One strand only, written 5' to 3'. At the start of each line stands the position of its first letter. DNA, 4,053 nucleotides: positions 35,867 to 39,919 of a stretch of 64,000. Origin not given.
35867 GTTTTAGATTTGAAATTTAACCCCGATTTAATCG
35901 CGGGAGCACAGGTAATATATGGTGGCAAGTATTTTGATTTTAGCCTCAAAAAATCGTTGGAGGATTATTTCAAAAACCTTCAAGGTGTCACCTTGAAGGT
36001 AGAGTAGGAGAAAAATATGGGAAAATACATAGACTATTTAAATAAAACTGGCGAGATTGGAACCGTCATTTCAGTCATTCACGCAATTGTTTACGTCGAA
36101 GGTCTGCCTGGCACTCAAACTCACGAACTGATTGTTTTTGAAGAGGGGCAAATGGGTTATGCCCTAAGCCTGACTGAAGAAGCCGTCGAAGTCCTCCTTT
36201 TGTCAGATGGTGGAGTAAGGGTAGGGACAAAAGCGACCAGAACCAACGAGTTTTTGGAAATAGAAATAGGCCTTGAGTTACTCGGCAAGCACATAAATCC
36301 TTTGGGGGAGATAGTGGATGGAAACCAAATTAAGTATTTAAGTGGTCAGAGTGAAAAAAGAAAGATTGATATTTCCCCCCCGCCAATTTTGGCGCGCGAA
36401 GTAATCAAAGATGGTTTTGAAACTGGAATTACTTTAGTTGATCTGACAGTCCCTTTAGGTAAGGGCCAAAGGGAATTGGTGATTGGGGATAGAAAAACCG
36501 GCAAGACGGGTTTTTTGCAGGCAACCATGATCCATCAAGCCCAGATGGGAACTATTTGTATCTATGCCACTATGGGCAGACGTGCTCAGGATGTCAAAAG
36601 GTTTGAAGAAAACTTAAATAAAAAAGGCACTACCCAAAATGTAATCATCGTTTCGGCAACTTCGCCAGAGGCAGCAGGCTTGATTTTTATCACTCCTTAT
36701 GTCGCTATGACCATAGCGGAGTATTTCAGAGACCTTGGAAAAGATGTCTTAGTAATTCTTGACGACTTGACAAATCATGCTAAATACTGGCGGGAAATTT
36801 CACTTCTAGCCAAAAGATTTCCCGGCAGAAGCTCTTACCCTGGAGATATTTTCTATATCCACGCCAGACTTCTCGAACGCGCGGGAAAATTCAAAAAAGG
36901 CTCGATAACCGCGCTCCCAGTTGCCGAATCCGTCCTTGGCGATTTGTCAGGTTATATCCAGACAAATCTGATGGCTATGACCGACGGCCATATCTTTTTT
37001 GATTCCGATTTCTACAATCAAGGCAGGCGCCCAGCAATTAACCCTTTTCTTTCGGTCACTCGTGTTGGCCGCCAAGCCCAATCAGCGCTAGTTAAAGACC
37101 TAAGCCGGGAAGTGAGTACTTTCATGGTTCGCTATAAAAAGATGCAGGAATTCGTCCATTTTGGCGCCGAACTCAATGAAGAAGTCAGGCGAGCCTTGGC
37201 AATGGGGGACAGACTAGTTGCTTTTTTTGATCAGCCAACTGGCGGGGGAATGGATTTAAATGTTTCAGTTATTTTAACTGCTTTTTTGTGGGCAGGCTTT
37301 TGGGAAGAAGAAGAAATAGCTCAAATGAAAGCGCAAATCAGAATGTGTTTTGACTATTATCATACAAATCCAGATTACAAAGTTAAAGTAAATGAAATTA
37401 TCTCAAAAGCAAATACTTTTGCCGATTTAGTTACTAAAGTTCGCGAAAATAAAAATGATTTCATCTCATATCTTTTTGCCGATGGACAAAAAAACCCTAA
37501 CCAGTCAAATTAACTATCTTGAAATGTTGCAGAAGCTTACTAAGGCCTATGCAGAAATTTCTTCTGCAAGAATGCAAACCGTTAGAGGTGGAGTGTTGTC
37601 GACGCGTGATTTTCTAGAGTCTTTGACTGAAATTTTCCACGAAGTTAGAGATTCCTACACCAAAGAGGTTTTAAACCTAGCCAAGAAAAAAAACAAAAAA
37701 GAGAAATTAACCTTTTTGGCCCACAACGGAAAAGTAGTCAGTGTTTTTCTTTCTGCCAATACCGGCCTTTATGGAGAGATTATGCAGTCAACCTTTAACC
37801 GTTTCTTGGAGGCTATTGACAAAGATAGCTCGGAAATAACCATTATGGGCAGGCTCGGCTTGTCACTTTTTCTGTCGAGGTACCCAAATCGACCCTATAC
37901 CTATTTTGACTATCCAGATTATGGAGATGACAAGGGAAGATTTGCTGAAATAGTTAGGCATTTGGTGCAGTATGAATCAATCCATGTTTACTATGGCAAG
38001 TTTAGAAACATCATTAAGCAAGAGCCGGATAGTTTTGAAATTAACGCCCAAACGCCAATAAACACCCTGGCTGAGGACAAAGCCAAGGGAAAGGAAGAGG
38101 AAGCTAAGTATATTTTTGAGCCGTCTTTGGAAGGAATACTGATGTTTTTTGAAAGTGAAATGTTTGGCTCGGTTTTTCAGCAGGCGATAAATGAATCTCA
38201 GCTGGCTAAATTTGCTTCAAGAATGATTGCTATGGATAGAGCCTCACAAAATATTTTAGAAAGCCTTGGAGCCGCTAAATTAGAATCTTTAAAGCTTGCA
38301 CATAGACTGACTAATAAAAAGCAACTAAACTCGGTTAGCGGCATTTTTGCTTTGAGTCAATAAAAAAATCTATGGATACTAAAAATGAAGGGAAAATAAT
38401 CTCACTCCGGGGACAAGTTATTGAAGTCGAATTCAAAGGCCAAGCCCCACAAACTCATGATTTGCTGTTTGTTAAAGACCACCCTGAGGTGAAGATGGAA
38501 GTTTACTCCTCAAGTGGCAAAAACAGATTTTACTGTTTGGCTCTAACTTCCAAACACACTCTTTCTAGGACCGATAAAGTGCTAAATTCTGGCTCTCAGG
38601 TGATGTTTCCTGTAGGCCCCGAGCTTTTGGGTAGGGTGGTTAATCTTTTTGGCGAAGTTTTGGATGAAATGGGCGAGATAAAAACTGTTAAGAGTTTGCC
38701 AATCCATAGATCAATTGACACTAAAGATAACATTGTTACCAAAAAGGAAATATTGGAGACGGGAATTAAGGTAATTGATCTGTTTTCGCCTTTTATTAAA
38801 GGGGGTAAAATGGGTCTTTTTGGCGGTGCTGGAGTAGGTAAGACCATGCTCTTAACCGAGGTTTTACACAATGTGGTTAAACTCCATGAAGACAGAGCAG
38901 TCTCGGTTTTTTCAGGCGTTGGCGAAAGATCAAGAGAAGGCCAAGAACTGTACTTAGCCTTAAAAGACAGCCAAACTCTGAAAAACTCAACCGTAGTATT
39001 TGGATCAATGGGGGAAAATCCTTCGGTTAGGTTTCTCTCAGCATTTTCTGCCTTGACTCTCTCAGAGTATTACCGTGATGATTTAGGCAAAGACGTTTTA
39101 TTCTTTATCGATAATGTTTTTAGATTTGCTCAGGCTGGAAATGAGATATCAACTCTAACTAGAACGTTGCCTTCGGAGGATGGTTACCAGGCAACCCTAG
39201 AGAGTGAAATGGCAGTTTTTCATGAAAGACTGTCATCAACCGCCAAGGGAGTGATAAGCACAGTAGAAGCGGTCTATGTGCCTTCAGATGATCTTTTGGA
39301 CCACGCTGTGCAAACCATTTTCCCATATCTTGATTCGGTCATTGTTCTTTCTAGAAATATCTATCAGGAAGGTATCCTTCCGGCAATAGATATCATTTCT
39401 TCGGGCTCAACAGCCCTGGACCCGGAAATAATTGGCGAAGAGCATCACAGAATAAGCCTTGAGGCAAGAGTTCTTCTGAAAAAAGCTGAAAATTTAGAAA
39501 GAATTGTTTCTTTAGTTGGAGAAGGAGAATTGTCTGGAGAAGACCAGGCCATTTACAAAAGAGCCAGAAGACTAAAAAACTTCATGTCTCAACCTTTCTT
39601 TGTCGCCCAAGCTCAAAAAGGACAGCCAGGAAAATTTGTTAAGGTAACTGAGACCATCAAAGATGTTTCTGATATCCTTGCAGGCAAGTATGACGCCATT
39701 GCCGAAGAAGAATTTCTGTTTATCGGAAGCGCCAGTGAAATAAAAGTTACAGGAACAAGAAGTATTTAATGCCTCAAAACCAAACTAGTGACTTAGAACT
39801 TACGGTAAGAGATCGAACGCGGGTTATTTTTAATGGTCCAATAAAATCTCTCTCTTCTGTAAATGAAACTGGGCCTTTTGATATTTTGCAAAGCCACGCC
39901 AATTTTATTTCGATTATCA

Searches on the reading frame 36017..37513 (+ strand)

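Call 70: search_protein_families(library=pfam, proteins=[window:36017-37513:+], max_evalue=0.00001)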
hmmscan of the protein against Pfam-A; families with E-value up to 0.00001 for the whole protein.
window:36017-37513:+ (498 aa): 2 families
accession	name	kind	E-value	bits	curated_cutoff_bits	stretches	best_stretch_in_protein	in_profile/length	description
PF00006.31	ATP-synt_ab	-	2.2e-67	227.3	29.5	1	137-347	1-212/213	ATP synthase alpha/beta family, nucleotide-binding domain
PF00306.32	ATP-synt_ab_C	-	7.3e-09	36.5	27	1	355-453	1-99/126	ATP synthase alpha/beta chain, C terminal domain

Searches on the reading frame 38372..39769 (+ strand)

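Call 70: search_protein_families(library=pfam, proteins=[window:38372-39769:+], max_evalue=0.00001)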
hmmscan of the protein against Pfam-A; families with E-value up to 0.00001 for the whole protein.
window:38372-39769:+ (465 aa): 2 families
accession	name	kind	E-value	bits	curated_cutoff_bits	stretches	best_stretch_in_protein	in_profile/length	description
PF00006.31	ATP-synt_ab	-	8.5e-60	202.5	29.5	1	131-346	1-213/213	ATP synthase alpha/beta family, nucleotide-binding domain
PF22919.1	ATP-synt_VA_C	-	4.9e-11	43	24.7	1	351-415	5-70/101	C-terminal domain of V and A type ATP synthase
